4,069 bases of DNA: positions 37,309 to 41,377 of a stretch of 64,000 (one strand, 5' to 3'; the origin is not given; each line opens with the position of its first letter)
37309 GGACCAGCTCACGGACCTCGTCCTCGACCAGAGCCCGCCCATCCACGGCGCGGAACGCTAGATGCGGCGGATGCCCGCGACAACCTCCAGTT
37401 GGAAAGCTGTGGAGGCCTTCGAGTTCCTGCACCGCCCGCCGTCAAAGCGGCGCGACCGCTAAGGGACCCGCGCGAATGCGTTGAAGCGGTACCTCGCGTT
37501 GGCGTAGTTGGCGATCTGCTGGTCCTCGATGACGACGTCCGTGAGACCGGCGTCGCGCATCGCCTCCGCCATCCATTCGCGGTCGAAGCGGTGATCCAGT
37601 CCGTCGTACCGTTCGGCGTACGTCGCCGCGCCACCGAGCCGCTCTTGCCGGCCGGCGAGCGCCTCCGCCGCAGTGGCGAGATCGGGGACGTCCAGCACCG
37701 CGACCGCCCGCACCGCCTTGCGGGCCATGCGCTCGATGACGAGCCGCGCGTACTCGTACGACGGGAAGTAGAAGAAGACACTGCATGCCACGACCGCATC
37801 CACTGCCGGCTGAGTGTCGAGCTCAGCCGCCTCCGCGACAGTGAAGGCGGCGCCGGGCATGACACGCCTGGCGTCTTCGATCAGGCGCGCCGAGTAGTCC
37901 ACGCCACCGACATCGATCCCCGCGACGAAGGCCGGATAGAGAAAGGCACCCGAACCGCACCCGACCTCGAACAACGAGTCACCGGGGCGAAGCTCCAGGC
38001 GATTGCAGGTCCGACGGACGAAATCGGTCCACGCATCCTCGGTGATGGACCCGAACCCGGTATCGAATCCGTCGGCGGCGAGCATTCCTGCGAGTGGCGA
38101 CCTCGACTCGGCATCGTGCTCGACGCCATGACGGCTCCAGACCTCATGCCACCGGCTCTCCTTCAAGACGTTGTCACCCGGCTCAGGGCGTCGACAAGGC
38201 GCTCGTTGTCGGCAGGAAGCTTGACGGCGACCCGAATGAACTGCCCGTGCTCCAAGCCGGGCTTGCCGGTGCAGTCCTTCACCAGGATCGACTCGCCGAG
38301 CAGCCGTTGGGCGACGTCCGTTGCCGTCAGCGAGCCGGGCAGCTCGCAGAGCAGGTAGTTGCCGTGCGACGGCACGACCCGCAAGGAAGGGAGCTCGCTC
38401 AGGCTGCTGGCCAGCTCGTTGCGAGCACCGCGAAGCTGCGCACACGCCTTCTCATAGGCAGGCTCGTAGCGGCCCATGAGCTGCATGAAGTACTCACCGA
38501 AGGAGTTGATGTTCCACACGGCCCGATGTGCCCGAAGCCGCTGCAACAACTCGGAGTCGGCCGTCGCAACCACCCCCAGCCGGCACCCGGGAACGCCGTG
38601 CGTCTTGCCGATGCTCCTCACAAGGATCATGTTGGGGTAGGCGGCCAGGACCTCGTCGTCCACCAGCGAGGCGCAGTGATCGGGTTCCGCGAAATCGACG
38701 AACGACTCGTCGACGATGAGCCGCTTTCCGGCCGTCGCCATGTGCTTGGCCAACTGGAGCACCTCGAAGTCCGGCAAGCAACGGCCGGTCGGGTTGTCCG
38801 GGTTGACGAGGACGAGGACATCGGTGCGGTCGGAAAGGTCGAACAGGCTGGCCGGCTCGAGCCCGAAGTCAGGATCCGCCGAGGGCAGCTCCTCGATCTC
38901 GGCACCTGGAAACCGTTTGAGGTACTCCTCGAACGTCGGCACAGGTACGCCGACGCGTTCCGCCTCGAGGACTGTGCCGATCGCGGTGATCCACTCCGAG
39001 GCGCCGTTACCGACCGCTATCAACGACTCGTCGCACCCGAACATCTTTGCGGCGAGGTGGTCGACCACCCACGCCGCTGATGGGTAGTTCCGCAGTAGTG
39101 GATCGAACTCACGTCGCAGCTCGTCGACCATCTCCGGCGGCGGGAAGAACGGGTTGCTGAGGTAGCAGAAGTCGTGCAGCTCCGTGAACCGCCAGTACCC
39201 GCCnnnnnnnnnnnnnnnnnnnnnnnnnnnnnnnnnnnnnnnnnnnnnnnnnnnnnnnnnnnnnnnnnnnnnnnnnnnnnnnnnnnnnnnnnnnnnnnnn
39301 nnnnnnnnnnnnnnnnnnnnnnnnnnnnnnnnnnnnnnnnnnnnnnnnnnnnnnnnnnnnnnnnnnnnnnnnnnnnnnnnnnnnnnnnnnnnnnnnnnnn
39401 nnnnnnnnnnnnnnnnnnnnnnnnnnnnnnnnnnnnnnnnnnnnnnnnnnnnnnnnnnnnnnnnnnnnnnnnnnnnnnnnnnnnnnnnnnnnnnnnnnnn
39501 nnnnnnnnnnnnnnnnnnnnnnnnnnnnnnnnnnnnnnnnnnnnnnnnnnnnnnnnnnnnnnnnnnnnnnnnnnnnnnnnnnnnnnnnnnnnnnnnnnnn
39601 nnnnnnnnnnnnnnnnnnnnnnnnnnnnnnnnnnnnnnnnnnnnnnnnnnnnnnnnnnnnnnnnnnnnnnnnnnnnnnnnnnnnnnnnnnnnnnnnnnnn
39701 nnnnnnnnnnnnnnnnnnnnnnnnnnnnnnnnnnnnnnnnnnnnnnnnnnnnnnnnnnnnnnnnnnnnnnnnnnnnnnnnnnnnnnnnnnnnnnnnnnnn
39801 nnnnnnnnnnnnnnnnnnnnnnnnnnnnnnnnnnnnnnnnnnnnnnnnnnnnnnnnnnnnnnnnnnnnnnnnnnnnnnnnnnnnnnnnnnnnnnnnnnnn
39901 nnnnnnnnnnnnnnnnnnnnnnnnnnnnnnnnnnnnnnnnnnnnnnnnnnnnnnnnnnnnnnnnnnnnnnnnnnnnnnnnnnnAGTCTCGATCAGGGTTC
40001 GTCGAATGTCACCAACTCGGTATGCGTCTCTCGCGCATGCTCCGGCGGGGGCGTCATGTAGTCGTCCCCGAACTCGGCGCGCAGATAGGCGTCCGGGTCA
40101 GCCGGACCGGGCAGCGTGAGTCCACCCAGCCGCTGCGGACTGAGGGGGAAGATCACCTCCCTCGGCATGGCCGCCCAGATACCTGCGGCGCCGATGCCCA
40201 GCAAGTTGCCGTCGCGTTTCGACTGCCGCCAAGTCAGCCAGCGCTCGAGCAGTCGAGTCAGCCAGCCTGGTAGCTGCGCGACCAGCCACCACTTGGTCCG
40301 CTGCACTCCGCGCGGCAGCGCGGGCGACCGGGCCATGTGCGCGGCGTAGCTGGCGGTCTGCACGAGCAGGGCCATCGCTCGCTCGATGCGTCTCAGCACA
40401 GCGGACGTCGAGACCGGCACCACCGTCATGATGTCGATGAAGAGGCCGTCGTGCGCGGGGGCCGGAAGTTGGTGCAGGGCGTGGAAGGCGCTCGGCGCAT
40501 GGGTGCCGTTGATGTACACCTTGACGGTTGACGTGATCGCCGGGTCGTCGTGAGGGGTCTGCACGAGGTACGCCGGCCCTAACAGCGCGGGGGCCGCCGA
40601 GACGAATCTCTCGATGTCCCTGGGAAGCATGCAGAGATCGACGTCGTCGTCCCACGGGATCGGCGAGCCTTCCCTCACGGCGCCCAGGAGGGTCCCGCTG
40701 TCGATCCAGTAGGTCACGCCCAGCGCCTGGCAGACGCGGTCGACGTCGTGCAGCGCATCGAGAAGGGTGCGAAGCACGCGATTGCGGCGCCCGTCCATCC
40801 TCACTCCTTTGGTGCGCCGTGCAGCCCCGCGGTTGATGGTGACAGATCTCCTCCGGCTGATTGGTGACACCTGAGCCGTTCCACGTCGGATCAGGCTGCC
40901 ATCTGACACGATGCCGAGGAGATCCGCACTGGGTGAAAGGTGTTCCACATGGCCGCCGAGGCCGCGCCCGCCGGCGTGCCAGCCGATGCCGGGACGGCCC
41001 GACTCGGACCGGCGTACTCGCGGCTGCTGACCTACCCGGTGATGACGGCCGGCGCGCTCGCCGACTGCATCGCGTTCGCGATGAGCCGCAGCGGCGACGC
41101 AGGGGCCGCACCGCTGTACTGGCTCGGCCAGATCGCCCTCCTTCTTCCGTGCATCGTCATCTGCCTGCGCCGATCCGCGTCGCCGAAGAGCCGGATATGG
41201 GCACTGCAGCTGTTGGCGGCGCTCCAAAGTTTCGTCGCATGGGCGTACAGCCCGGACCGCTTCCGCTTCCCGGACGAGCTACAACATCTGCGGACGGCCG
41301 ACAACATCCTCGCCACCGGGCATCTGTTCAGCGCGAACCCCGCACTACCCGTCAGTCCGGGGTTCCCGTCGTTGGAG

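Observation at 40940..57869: ~17 kb envelope-glycan biosynthesis cluster (4 GT2, flippase, two FemAB/CelD-like transferases, large membrane proteins, AKR, GMC oxidoreductase) interleaved with three paralogous secreted GH26-like hydrolases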

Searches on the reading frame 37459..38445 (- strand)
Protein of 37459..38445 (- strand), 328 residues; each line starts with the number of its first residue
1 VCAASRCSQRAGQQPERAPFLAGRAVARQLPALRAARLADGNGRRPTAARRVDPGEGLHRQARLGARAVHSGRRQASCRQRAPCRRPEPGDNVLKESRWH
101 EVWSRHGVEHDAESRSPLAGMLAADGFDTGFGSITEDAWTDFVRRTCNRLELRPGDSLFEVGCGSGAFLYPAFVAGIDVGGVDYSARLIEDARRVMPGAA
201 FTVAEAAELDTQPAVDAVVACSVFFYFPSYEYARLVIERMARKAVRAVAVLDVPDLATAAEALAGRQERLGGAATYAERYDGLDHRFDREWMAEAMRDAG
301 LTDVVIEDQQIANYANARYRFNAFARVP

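Call 8: search_protein_families(library=ncbifam, proteins=[window:37459-38445:-], max_evalue=0.01)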
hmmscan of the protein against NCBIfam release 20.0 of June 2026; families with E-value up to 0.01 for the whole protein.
window:37459-38445:- (328 aa): 10 families
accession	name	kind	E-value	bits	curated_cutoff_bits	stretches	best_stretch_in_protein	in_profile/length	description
NF043040.1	corrin_prot_MT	hypoth_equivalog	4.5e-09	36.1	180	1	126-231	14-127/216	corrinoid protein-associated methyltransferase CpaM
NF045667.1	MTase_DVU1556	equivalog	6.9e-09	35.5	155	1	142-309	10-168/213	DVU_1556 family methyltransferase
NF002463.0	PRK01683.1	equivalog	1.3e-06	28.3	297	1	153-252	30-132/258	trans-aconitate 2-methyltransferase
NF008686.0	PRK11705.1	equivalog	3.2e-05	23.1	400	1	138-225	151-239/383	cyclopropane fatty acyl phospholipid synthase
TIGR02021.1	BchM-ChlM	equivalog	6.9e-05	22.4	158.9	1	154-245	54-148/218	magnesium protoporphyrin IX methyltransferase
NF040703.1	cyclopro_CfaB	exception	0.00019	20.3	650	1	136-195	141-201/393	C17 cyclopropane fatty acid synthase CfaB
NF004851.0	PRK06202.1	equivalog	0.0049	16.3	243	0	154-253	60-167/237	hypothetical protein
NF047649.1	MTase_UXPK_star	exception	0.0067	15.5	460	1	151-224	74-156/283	methyltransferase/UXPK-star double selenoprotein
NF000468.1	Erm37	exception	0.0083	16.2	350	1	143-213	21-91/179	23S rRNA (adenine(2058)-N(6))-methyltransferase Erm(37)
NF041820.1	daptide_MTase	equivalog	0.0084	15.6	175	0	156-206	38-88/243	daptide-type RiPP biosynthesis methyltransferase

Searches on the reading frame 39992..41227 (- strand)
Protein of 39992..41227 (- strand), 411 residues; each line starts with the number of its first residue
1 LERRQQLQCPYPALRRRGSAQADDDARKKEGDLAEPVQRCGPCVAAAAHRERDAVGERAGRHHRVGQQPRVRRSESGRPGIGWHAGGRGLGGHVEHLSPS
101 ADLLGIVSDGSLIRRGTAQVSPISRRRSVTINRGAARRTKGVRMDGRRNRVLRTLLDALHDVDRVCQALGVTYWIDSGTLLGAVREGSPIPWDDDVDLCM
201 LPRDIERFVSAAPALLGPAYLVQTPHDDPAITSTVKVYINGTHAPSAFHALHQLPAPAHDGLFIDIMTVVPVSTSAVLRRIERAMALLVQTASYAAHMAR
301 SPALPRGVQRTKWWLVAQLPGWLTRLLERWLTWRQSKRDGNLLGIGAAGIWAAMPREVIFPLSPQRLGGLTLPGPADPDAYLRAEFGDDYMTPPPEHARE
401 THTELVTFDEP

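Call 6: search_protein_families(library=pfam, proteins=[window:39992-41227:-], max_evalue=0.01)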
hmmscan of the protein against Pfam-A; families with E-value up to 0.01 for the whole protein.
window:39992-41227:- (411 aa): 1 family
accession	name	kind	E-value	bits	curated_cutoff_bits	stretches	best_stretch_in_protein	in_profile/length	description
PF04991.19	LicD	-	1.3e-22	81.4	22.6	1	166-276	1-106/227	LicD family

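Call 8: search_protein_families(library=ncbifam, proteins=[window:39992-41227:-], max_evalue=0.01)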
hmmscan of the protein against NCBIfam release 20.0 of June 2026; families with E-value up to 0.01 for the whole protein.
window:39992-41227:- (411 aa): 1 family
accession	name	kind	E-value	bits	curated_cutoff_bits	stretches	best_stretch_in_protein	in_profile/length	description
NF045866.1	GGPL_Ptran_Mf1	equivalog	6.6e-08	32.9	225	1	156-199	6-49/240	diacylglycerol cholinephosphotransferase Mf1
